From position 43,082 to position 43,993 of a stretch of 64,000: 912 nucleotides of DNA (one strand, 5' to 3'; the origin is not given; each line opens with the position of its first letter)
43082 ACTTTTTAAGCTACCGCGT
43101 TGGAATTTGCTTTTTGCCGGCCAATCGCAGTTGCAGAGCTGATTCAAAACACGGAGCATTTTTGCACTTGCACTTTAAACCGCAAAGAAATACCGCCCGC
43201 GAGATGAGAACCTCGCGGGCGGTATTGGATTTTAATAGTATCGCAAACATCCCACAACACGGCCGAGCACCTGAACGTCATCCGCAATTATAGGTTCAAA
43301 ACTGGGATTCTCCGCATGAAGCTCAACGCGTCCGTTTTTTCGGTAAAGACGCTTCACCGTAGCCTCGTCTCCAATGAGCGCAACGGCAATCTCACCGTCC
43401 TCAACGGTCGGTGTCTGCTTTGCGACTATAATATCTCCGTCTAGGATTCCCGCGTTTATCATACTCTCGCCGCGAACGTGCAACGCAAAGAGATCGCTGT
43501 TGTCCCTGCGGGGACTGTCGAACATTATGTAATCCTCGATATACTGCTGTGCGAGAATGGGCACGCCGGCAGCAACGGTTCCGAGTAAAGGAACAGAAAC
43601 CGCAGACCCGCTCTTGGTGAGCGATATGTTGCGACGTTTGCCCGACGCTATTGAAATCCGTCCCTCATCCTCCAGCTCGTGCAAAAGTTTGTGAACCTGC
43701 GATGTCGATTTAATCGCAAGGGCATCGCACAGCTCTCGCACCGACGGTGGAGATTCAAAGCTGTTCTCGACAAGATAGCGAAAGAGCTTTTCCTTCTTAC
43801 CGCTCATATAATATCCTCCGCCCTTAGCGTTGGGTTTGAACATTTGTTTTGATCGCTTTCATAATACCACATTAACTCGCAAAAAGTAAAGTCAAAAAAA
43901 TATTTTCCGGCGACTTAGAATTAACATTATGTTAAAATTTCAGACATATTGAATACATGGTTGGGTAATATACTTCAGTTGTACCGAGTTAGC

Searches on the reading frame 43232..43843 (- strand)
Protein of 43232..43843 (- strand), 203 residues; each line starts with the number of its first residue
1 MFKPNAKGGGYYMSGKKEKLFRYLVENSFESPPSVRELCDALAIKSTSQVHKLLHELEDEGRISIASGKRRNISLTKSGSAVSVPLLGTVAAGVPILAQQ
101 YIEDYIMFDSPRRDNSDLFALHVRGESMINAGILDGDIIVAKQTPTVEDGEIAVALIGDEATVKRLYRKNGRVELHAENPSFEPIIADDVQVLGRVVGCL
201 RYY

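Call 5: search_protein_families(library=pfam, proteins=[window:43232-43843:-], max_evalue=0.01)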
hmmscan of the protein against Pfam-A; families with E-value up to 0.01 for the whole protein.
window:43232-43843:- (203 aa): 2 families
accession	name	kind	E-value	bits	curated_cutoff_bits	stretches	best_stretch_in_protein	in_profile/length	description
PF00717.28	Peptidase_S24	-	7.2e-32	110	23.3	1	85-197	1-116/116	Peptidase S24-like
PF01726.22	LexA_DNA_bind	-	1.3e-07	31.7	23.7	1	30-71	23-64/65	LexA DNA binding domain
